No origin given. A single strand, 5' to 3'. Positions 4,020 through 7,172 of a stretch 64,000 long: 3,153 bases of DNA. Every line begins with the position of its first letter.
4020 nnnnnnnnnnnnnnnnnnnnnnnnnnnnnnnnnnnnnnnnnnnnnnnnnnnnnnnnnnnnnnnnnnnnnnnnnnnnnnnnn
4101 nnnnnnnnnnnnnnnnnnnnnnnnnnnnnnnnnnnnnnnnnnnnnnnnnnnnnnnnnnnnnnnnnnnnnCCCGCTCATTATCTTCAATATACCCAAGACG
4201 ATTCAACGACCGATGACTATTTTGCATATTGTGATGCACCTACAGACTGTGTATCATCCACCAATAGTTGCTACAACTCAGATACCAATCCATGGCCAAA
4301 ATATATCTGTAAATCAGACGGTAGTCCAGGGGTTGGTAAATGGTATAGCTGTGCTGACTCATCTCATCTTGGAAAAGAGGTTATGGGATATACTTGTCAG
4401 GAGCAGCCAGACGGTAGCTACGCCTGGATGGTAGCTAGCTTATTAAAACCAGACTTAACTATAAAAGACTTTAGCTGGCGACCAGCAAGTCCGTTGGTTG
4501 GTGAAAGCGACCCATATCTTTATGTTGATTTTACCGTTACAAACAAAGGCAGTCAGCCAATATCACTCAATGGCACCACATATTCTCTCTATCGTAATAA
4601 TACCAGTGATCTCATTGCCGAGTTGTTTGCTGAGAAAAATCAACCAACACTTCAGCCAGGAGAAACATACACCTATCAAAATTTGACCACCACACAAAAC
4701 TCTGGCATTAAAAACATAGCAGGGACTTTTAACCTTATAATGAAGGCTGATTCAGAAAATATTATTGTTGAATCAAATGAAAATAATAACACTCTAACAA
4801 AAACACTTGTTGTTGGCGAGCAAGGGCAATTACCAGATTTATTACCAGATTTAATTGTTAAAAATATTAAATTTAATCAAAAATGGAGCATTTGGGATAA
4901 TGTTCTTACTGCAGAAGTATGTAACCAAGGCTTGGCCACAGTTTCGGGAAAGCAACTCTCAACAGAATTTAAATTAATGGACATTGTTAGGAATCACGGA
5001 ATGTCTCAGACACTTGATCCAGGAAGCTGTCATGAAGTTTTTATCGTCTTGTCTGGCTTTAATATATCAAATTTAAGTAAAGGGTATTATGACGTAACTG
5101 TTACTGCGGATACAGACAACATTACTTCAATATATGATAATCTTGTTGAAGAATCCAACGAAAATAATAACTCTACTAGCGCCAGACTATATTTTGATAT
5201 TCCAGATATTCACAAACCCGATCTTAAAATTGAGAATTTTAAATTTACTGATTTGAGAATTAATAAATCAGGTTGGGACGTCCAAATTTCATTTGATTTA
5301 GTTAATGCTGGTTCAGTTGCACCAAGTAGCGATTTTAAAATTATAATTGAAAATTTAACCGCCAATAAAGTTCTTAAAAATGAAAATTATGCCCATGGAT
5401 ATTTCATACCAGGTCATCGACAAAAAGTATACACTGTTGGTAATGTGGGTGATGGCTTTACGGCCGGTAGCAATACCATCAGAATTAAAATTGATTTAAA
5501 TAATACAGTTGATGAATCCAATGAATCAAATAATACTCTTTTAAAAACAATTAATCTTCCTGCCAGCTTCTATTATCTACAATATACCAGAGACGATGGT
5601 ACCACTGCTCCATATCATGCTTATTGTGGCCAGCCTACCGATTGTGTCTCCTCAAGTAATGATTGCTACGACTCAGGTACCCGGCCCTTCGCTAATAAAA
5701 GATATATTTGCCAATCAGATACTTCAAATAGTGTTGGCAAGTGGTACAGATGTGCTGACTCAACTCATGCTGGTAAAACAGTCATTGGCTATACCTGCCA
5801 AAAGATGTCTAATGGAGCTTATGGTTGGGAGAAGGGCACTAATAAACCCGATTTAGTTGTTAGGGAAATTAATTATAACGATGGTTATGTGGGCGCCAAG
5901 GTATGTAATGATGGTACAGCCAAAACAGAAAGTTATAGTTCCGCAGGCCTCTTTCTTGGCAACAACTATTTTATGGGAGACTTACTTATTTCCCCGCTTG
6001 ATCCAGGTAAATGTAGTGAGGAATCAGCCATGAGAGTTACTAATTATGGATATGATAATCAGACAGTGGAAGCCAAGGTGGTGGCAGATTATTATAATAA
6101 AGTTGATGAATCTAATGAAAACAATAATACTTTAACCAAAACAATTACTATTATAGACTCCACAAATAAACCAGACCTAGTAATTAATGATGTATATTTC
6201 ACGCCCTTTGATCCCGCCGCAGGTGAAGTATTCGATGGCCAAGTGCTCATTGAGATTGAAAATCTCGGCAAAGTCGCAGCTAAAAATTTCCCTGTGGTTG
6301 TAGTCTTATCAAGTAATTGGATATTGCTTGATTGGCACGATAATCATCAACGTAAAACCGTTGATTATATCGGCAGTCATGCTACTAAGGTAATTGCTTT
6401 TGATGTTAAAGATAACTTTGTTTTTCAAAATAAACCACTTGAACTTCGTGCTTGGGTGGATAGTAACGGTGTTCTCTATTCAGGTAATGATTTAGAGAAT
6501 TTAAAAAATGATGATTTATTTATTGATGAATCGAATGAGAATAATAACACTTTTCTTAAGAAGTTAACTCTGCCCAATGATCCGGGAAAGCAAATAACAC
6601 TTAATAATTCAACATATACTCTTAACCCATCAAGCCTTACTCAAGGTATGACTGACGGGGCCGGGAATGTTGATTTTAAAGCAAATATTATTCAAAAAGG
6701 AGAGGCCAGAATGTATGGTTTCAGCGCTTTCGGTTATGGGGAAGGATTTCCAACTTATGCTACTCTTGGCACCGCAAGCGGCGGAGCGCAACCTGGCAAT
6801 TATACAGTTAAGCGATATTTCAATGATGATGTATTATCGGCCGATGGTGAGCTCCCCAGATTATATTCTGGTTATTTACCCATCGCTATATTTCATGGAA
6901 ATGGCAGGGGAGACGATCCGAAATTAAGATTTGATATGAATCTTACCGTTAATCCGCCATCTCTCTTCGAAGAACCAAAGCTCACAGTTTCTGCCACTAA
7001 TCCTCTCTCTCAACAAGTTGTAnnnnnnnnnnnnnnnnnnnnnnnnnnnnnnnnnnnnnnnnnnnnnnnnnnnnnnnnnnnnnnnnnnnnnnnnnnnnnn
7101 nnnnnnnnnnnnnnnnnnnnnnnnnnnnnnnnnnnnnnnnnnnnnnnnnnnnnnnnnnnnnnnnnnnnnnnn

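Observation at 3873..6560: Dockerin-like N-terminus plus CARDB-like repeat array plus duplicated Cys-rich modules in a 1741-aa secreted protein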

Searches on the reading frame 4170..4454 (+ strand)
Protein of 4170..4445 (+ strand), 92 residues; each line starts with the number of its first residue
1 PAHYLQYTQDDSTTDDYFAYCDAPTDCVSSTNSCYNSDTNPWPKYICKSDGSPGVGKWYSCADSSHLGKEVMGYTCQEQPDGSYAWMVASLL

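Call 9: search_protein_families(library=pfam, proteins=[window:4170-4445:+], max_evalue=10)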
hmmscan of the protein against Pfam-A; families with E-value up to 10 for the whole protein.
window:4170-4445:+ (92 aa): 0 families

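Call 13: find_homologous_proteins(query=window:4176-4439:+, max_evalue=0.01)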
Query seq(88 aa): no candidate shares three 5-residue words with the query. No homologue found.

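Call 20: search_protein_representatives(alignment_id=A1)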
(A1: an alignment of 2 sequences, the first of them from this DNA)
Query: 2 sequences, 99 profile positions. Proteins with E-value up to 0.001 (for the whole library): 7; up to 1e-10: 5; up to 1e-30: 2. The best 7 are listed.
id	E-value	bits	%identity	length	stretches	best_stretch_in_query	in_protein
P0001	1.3e-51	189.5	-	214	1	2-99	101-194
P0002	3.8e-38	146.3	-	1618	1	4-99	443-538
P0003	3.9e-29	117.4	-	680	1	5-94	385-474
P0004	6.3e-18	81.4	-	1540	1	3-99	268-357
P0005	4.0e-17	78.8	-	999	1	5-91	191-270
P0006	2.3e-10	57.1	-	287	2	4-55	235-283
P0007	5.4e-04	36.7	-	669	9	52-88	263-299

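Call 31: predict_structure(alignment_id=A2)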
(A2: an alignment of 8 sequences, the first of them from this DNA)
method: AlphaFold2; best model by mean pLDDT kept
length: 95 residues; sequences in the alignment: 8
mean_pLDDT: 89.1   pTM: 0.77
mean pLDDT of the five models: 89.1, 87.6, 85.9, 83.7, 72.7
residues with pLDDT >= 90: 70; 70-90: 17; 50-70: 6; < 50: 2
segments of 3 or more residues with pLDDT < 50: none
pLDDT, mean of each block of 10 residues (from residue 1): 92 95 94 93 90 84 93 92 89 50
secondary structure, 60 per line:
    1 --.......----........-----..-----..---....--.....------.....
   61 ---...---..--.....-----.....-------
elements in order: E3-9 E14-21 E39-42 E45-49 E56-60 E74-78 E84-88

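Call 35: fold_search(model_id=the predicted structure, library=pdb)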
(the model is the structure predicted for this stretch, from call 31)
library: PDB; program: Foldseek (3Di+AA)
matches with E <= 10: 198; with E <= 0.001: 0
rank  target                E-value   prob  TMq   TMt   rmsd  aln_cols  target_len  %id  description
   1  4gr4_C                9.5e-01  0.08  0.14  0.04   8.6        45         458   13  Crystal structure of SlgN1deltaAsub (released 2012-11-28)
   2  3tto_D                9.5e-01  0.07  0.20  0.04   8.5        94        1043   13  Crystal structure of Leuconostoc mesenteroides NRRL B-1299 N-terminally truncated dextransucrase DSR-E in triclinic fo (released 2012-01-25)
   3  4tvc_A                1.0e+00  0.08  0.24  0.04   7.8        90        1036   16  N-terminally truncated dextransucrase DSR-E from Leuconostoc mesenteroides NRRL B-1299 in complex with gluco-oligosacc (released 2015-07-29)
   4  4ttu_A                1.0e+00  0.07  0.22  0.04   7.9        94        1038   14  N-terminally truncated dextransucrase DSR-E from Leuconostoc mesenteroides NRRL B-1299 in complex with isomaltotriose (released 2015-07-29)
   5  4gr4_D                1.1e+00  0.07  0.14  0.04   8.6        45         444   13  Crystal structure of SlgN1deltaAsub (released 2012-11-28)
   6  3tto_C                1.4e+00  0.06  0.22  0.04   8.0        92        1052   13  Crystal structure of Leuconostoc mesenteroides NRRL B-1299 N-terminally truncated dextransucrase DSR-E in triclinic fo (released 2012-01-25)
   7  8y3r_G                1.5e+00  0.04  0.21  0.20  11.8        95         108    8  ASFV p72 in complex with Fab H3 (released 2024-09-04)
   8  3u16_B                1.7e+00  0.02  0.15  0.05  14.0        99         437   11  Structure of BasE N-terminal domain from Acinetobacter baumannii bound to 6-(p-benzyloxy)phenyl-1-(pyridin-4-ylmethyl) (released 2012-10-03)
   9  4gr4_A                1.8e+00  0.05  0.14  0.04   8.7        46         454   15  Crystal structure of SlgN1deltaAsub (released 2012-11-28)
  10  22uy_B                2.0e+00  0.07  0.20  0.10  10.3        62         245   13  S-adenosyl-L-methionine hydrolase(MJ1651) mutant-R89A (released 2026-03-18)
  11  4gr4_B                2.0e+00  0.05  0.14  0.05   8.4        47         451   13  Crystal structure of SlgN1deltaAsub (released 2012-11-28)
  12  6e8o_B                2.0e+00  0.02  0.15  0.05  14.2        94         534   10  Crystal structure of aryl acid adenylating enzyme FscC from Fuscachelin NRPS in complex with AMP (released 2019-08-21)
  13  3ttq                  2.1e+00  0.06  0.24  0.04   7.7        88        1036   16  Crystal structure of Leuconostoc mesenteroides NRRL B-1299 N-terminally truncated dextransucrase DSR-E in orthorhombic a (released 2012-01-25)
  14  8jb5                  2.1e+00  0.04  0.21  0.02  10.6       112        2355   10  The cryo-EM structure of Paeniclostridium sordellii lethal toxin (TcsL) (released 2023-12-13)
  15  5oe3_A                2.1e+00  0.02  0.17  0.06  13.0        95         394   12  Crystal structure of the N-terminal domain of PqsA in complex with anthraniloyl-AMP (crystal form 1) (released 2017-09-06)
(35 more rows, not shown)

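Call 40: search_solved_structures(query=A2, max_evalue=10)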
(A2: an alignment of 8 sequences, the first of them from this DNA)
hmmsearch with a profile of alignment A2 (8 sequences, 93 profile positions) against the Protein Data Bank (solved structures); distinct sequences matched with E-value up to 10: 1.
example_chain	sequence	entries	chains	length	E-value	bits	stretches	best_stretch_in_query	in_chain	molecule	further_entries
5jpm_G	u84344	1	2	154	0.56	13.9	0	43-63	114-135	Mannan-binding lectin serine protease 2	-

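Call 43: find_encoding_contigs(protein=P0002, flank=10000, max_places=4)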
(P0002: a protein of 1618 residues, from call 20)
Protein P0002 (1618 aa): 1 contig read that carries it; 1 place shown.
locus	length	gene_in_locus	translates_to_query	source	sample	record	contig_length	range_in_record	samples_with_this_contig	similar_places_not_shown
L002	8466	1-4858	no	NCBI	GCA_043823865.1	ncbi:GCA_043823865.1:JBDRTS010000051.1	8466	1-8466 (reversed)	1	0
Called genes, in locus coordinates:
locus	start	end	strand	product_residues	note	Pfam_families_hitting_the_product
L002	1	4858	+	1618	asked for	PF07705:CARDB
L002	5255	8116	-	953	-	PF02739:5_3_exonuc_N, PF01367:5_3_exonuc, PF01612:DNA_pol_A_exo1, PF22619:DNA_polI_exo1, PF00476:DNA_pol_A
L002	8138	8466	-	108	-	?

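Call 44: find_encoding_contigs(protein=P0003, flank=10000, max_places=4)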
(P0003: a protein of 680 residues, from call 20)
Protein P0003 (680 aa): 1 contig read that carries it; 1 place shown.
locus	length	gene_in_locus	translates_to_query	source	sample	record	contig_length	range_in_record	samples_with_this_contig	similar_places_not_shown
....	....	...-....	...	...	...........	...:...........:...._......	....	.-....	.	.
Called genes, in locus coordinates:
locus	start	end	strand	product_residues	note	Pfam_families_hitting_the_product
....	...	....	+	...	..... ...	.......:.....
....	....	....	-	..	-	?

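Call 45: find_encoding_contigs(protein=P0001, flank=10000, max_places=4)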
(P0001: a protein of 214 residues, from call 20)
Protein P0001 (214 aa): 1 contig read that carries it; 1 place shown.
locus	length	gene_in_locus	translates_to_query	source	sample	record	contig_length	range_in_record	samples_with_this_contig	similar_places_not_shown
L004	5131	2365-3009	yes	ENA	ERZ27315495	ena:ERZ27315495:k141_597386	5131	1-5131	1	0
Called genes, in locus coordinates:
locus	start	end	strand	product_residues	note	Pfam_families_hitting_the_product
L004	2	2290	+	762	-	?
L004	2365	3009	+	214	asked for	PF00404:Dockerin_1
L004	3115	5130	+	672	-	?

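Call 55: fold_search(model_id=the predicted structure, library=viral)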
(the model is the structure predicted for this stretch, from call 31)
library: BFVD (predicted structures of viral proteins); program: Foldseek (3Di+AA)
matches with E <= 10: 294; with E <= 0.001: 0
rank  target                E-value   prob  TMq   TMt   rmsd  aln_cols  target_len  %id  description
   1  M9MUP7                7.9e-01  0.11  0.25  0.12  11.4        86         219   12  (no name in the UniProt tables at hand)
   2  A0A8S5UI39            8.4e-01  0.06  0.18  0.08  14.0        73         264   15  Uncharacterized protein [Myoviridae sp. ctu2j3]
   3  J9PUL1                1.0e+00  0.07  0.22  0.19  11.8        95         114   12  Uncharacterized protein [Bacillus phage BCD7]
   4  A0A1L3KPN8            1.1e+00  0.06  0.23  0.08  12.9       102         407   12  Putative nucleoprotein [Wenling crustacean virus 7]
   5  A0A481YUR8            1.2e+00  0.06  0.17  0.23  12.3        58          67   14  Uncharacterized protein [Marseillevirus LCMAC102]
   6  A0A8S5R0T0            1.3e+00  0.04  0.19  0.13  12.5       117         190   11  Tail assembly chaperone protein [Myoviridae sp. cteBs22]
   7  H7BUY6                1.3e+00  0.04  0.21  0.10  20.4       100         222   11  (no name in the UniProt tables at hand)
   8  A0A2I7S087            1.3e+00  0.04  0.16  0.06  11.9        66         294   12  (no name in the UniProt tables at hand)
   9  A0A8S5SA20            1.3e+00  0.04  0.17  0.04  13.6        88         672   17  Minor structural protein [Siphoviridae sp. ctJjf17]
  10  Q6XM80                1.4e+00  0.08  0.21  0.11  15.5        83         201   16  FirrV-1-A7 [Feldmannia irregularis virus a]
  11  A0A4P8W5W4            1.5e+00  0.03  0.17  0.04  14.0       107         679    9  (no name in the UniProt tables at hand)
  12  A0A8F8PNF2            1.6e+00  0.05  0.22  0.06  15.2       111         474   13  Uncharacterized protein [Clandestinovirus]
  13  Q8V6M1                1.6e+00  0.03  0.21  0.09  12.8       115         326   11  Uncharacterized protein [Halorubrum phage HF2]
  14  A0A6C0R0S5            1.7e+00  0.10  0.20  0.26   8.2        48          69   10  Uncharacterized protein [Alteromonas phage vB_AmeM_PT11-V22]
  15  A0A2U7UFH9            1.7e+00  0.05  0.22  0.08  11.1        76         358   14  FliL incomplete domain containing protein [Pandoravirus macleodensis]
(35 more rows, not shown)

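Call 71: search_protein_families(library=pfam, proteins=[P0002, P0003, P0004, P0005, P0006], max_evalue=0.001)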
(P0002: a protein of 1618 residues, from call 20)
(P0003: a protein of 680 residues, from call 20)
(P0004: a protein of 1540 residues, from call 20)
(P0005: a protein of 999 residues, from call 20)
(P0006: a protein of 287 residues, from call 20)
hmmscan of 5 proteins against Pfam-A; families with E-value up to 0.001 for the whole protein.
P0002 (1618 aa): 2 families
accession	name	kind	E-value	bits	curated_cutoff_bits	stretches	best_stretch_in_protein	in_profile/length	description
PF07705.17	CARDB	-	1.7e-34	118.5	22.7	3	211-312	2-98/101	CARDB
PF18884.5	TSP3_bac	-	0.00093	19.4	25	0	1522-1537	1-16/22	Bacterial TSP3 repeat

P0003 (680 aa): 1 family
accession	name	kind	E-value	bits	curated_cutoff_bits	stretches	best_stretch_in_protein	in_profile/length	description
PF07705.17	CARDB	-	3.9e-19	69.2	22.7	2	34-150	1-100/101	CARDB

P0004 (1540 aa): 4 families
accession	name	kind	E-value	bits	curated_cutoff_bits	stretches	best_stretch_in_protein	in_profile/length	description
PF07705.17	CARDB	-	2.8e-12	47.2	22.7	1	356-453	2-101/101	CARDB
PF01841.26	Transglut_core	-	1.8e-11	44.7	23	1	1044-1139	4-108/108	Transglutaminase-like superfamily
PF16656.11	Pur_ac_phosph_N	-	3.4e-08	34.4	30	1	469-551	8-93/93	Purple acid Phosphatase, N-terminal domain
PF00041.27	fn3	-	1e-06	29.3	25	1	465-536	4-70/84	Fibronectin type III domain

P0005 (999 aa): 1 family
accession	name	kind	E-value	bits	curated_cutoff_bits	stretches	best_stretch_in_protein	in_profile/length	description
PF07705.17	CARDB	-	1.9e-06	28.4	22.7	0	805-831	75-101/101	CARDB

P0006 (287 aa): 0 families

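Call 96: search_protein_families(library=phrogs, proteins=[window:4170-4445:+], max_evalue=0.01)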
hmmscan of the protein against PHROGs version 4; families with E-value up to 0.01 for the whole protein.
window:4170-4445:+ (92 aa): 0 families

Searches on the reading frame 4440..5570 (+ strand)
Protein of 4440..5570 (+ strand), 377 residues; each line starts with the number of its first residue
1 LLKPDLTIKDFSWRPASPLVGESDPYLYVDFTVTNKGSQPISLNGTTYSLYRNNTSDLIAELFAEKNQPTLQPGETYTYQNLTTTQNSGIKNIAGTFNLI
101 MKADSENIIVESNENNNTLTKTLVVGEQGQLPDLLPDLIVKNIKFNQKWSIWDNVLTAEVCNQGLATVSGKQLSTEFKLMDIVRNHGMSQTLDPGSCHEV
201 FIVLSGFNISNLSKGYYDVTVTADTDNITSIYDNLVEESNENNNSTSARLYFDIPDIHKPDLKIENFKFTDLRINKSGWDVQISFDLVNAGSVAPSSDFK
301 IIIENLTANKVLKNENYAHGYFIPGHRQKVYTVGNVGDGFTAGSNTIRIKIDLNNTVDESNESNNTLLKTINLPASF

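Call 9: search_protein_families(library=pfam, proteins=[window:4440-5570:+], max_evalue=10)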
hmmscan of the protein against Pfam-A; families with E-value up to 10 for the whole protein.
window:4440-5570:+ (377 aa): 7 families
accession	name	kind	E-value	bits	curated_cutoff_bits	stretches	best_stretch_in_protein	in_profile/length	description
PF07705.17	CARDB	-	9.5e-20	71.1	22.7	3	3-121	1-101/101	CARDB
PF21633.3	MOV-10_Ig-like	-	2.2e-05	25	27.4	1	28-103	35-110/126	Helicase MOV-10, Ig-like domain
PF11611.13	DUF4352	-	3.1e-05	24.7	25.9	1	25-76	36-92/122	Domain of unknown function (DUF4352)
PF04379.20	DUF525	-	0.0014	19.3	27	1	32-98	18-84/87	ApaG domain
PF00932.25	LTD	-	0.031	15.1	34.3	1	32-108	26-92/109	Lamin Tail Domain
PF17645.6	Amdase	-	0.068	13.2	25.9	1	33-94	54-113/228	Arylmalonate decarboxylase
PF14016.12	DUF4232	-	0.11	13.1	27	1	26-86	18-82/129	Domain of unknown function (DUF4232)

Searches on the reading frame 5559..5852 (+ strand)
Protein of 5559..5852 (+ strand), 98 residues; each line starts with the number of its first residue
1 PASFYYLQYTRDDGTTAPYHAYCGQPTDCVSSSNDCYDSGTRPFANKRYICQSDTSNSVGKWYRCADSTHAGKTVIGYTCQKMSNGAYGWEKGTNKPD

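Call 9: search_protein_families(library=pfam, proteins=[window:5565-5850:+], max_evalue=10)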
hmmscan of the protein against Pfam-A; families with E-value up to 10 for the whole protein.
window:5565-5850:+ (95 aa): 0 families

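Call 67: find_related_loci(query=A4, collection=metagenome_contigs, flank=10000)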
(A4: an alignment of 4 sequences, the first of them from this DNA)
Query A4 (98 aa) in metagenome_contigs; peptide patterns used: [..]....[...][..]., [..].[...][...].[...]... (x = any residue, [..] = any of these).
84 stretches matched a pattern; 3 encode a relative of the query (tblastn E <= 1e-3); 3 distinct loci.
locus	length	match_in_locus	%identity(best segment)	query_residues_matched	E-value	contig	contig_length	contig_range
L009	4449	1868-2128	61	5-91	3e-33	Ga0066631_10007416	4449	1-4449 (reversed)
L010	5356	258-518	61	5-91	3e-33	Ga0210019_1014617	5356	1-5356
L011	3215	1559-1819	61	5-91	3e-33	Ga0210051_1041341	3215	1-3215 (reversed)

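Call 93: find_related_loci(query=A4, collection=viral_contigs, flank=5000)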
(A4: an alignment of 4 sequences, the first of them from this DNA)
Query A4 (98 aa) in viral_contigs; peptide patterns used: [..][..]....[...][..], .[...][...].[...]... (x = any residue, [..] = any of these).
7 stretches matched a pattern, but none encodes a relative of the query by tblastn (E <= 1e-3).

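Call 96: search_protein_families(library=phrogs, proteins=[window:5565-5850:+], max_evalue=0.01)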
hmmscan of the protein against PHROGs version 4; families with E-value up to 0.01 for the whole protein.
window:5565-5850:+ (95 aa): 0 families

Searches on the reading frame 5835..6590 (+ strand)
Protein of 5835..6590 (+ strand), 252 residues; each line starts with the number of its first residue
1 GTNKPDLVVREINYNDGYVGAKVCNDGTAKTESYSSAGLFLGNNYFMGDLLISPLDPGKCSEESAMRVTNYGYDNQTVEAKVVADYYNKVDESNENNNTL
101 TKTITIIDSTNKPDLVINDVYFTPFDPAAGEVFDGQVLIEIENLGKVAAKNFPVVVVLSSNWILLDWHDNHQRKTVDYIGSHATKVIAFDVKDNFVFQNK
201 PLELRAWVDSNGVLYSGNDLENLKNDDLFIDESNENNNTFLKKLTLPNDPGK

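Call 9: search_protein_families(library=pfam, proteins=[window:5835-6590:+], max_evalue=10)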
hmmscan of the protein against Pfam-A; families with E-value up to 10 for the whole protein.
window:5835-6590:+ (252 aa): 2 families
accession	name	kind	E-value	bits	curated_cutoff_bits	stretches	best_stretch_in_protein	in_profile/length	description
PF07705.17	CARDB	-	3e-15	56.7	22.7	2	14-102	18-101/101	CARDB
PF03838.20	RecU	-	0.07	13.5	25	1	171-193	49-71/162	Recombination protein U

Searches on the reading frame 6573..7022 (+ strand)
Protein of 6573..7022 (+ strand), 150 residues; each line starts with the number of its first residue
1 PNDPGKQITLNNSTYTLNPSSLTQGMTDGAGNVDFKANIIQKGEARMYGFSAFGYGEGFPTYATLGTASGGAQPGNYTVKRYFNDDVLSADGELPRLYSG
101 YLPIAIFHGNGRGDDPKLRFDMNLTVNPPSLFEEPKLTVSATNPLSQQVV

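Call 9: search_protein_families(library=pfam, proteins=[window:6573-7022:+], max_evalue=10)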
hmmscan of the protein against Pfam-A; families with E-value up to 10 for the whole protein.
window:6573-7022:+ (150 aa): 1 family
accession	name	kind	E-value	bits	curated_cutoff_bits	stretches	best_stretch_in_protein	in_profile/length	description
PF17228.7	SGP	-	0.14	13.5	26.7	1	12-82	8-74/93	Sulphur globule protein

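Call 96: search_protein_families(library=phrogs, proteins=[window:6585-6989:+], max_evalue=0.01)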
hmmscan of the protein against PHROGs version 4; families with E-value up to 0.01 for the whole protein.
window:6585-6989:+ (135 aa): 0 families
